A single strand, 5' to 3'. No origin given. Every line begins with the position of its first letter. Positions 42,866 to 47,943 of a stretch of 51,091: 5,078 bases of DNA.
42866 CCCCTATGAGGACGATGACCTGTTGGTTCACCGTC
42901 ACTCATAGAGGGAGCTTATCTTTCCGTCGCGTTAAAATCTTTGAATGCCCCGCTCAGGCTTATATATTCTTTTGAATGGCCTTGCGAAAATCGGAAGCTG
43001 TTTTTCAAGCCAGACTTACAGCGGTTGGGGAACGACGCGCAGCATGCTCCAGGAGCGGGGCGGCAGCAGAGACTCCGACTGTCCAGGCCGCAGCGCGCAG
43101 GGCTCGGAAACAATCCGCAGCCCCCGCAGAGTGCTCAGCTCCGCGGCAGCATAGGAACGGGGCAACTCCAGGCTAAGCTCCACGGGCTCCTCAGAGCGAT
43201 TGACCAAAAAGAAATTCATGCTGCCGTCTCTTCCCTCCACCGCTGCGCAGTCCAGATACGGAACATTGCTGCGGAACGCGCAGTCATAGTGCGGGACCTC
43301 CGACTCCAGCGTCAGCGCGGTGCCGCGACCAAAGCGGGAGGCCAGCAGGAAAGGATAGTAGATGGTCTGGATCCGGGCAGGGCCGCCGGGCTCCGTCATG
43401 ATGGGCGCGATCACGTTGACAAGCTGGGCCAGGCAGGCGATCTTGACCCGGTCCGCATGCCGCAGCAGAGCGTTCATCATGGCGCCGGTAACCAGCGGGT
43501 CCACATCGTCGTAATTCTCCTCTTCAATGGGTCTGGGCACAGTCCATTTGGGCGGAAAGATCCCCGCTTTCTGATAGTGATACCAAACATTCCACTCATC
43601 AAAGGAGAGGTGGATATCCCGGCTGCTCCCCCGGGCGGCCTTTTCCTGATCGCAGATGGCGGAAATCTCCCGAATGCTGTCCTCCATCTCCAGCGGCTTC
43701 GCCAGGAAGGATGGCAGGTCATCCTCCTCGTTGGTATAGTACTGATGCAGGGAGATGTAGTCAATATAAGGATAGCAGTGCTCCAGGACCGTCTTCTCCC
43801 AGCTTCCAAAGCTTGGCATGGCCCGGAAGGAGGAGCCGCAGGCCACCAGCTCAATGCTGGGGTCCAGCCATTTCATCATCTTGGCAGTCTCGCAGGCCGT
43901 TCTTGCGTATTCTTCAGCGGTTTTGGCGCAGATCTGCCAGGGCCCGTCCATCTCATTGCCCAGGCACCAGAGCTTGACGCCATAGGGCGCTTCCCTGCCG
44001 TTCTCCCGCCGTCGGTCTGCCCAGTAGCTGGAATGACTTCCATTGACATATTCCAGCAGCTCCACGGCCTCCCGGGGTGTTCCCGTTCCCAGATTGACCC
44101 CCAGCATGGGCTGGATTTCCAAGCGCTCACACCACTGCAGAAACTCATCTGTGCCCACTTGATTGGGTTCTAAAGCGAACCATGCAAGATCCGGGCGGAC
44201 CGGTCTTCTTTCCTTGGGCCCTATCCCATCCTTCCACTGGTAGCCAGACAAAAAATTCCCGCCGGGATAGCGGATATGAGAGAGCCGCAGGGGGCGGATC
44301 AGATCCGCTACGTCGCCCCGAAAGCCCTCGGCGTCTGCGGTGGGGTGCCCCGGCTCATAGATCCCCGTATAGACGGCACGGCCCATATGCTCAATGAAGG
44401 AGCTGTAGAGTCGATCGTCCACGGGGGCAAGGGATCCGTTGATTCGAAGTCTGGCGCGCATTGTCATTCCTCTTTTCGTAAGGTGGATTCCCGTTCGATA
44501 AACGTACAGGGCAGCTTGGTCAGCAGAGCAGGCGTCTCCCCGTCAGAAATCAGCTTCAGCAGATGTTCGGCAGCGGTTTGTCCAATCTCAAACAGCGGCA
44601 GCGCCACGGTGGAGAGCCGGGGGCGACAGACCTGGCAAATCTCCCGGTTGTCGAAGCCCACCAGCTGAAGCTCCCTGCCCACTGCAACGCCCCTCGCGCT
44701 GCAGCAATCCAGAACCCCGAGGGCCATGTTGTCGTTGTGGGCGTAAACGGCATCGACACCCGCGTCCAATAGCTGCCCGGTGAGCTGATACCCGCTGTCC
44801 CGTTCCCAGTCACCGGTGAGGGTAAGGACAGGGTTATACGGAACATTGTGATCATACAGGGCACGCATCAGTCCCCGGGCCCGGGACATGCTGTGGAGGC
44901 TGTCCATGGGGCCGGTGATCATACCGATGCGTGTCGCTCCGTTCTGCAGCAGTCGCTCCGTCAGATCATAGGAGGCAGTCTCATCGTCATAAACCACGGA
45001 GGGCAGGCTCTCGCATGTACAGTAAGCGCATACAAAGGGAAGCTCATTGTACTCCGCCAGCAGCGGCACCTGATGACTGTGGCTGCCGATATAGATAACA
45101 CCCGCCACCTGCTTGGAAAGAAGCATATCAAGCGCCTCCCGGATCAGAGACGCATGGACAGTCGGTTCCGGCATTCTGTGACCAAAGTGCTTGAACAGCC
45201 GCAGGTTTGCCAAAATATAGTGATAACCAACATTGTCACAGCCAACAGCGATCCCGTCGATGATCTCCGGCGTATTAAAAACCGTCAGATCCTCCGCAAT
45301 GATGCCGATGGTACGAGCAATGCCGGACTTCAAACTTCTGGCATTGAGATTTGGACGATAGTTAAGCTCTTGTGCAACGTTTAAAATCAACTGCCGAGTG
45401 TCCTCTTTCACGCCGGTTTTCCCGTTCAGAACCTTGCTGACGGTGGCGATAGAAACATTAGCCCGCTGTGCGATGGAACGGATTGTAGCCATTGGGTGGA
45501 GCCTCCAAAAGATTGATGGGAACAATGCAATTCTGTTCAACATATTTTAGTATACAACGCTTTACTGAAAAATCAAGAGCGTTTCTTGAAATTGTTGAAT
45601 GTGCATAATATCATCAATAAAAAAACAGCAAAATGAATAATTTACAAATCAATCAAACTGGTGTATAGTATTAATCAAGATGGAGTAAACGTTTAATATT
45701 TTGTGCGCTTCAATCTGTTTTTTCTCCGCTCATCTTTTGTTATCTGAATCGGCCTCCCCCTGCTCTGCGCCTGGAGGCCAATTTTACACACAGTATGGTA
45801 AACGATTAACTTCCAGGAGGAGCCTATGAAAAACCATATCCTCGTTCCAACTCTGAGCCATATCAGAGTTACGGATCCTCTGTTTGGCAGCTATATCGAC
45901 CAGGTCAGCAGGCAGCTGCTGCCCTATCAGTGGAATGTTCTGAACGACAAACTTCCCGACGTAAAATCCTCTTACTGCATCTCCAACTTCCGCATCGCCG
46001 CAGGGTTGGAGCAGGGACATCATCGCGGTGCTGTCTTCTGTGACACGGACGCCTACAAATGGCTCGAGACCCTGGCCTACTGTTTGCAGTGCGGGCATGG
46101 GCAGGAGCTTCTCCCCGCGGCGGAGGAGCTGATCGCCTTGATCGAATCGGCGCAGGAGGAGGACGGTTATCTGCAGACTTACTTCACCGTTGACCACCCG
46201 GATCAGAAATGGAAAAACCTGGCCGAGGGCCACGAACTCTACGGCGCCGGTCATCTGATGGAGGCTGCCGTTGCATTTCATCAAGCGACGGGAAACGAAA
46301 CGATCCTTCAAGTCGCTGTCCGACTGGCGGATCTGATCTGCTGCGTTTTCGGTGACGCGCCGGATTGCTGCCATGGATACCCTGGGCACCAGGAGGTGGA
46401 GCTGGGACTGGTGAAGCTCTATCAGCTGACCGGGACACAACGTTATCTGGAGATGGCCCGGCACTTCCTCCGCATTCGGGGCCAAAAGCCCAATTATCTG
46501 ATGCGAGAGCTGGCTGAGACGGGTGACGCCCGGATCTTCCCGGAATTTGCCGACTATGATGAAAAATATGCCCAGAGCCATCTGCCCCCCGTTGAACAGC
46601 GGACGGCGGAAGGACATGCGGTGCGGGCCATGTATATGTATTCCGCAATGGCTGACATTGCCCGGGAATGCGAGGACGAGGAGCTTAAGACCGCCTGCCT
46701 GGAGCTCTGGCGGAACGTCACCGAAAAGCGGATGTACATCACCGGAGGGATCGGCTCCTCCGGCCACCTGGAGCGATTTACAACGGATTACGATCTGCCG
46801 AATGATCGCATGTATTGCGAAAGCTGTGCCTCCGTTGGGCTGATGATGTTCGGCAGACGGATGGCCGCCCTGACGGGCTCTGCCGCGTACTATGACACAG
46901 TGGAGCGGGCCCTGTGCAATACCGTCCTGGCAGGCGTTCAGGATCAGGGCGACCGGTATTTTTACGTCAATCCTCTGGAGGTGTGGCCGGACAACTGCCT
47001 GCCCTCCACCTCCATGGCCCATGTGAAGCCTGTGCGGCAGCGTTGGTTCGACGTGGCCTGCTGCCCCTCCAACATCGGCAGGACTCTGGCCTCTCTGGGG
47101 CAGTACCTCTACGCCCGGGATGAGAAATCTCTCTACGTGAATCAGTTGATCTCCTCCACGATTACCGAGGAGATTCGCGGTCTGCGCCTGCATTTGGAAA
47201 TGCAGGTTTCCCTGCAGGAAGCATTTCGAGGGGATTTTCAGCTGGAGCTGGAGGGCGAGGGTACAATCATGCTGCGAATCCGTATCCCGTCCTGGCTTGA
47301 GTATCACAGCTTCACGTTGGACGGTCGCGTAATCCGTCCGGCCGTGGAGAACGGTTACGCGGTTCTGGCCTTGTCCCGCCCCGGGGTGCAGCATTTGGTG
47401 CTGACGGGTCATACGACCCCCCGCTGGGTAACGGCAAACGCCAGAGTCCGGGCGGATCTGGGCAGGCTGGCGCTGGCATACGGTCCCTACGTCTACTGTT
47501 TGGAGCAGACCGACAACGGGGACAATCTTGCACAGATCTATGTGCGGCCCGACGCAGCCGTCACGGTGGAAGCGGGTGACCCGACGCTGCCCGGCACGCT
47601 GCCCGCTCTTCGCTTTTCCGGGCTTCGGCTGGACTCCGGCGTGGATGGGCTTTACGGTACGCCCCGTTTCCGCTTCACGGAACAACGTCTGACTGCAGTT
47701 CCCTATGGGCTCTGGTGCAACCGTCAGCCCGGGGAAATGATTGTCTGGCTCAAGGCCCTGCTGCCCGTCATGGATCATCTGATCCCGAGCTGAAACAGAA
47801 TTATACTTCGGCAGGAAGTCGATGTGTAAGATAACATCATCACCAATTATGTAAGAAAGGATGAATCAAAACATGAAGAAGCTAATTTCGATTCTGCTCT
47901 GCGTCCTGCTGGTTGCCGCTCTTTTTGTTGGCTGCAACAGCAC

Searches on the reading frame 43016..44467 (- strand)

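Call 59: search_protein_families(library=pfam, proteins=[window:43016-44467:-], max_evalue=0.0001)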
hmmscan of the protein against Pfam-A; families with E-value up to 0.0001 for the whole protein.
window:43016-44467:- (483 aa): 2 families
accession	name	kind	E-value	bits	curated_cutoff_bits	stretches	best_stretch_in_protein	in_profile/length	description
PF06964.18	Alpha-L-AF_C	-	2.6e-32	112.7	27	1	290-449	1-128/165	Alpha-L-arabinofuranosidase C-terminal domain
PF22848.2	ASD1_dom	-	7.2e-05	22.9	22.2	0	66-124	12-75/239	Alpha-L-arabinofuranosidase 1 domain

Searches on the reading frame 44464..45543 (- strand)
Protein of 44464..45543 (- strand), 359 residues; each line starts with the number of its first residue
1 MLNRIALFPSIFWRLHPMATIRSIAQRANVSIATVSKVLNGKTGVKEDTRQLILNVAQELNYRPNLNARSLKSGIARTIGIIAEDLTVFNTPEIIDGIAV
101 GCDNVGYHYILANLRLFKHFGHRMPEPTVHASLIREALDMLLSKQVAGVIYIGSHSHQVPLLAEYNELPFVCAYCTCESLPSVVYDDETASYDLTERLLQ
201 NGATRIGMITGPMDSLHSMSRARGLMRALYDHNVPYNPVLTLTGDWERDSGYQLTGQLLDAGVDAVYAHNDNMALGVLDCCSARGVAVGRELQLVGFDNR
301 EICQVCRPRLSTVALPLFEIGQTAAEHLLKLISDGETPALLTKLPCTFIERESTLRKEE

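Call 59: search_protein_families(library=pfam, proteins=[window:44464-45543:-], max_evalue=0.0001)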
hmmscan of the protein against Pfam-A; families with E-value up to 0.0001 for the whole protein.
window:44464-45543:- (359 aa): 4 families
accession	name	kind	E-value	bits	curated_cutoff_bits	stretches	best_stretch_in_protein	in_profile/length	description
PF13377.12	Peripla_BP_3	-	1.9e-32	113.1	26.5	1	196-354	2-167/167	Periplasmic binding protein-like domain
PF00532.27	Peripla_BP_1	-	1.3e-20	74.5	22.2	1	135-351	47-280/281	Periplasmic binding proteins and sugar binding domain of LacI family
PF00356.27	LacI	-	1.5e-16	60.3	27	1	20-65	1-46/46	Bacterial regulatory proteins, lacI family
PF13407.12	Peripla_BP_4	-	5.4e-08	33.1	35.1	1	203-300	121-219/258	Periplasmic binding protein domain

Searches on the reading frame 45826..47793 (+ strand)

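Call 97: search_protein_families(library=pfam, proteins=[window:45826-47793:+], max_evalue=0.001)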
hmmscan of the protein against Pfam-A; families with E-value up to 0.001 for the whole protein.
window:45826-47793:+ (655 aa): 3 families
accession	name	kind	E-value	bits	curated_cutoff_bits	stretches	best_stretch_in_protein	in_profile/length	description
PF07944.18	Beta-AFase-like_GH127_cat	-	2.3e-95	320.2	24.9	1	13-425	2-375/376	Beta-L-arabinofuranosidase, GH127 catalytic domain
PF20737.2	Glyco_hydro127C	-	8.9e-23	80.3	23.7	1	532-643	1-71/71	Glycoside hydrolase family 127 C-terminal domain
PF20736.2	Glyco_hydro127M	-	2.5e-07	31.2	24.2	1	436-514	2-79/95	Beta-L-arabinofuranosidase, GH127 middle domain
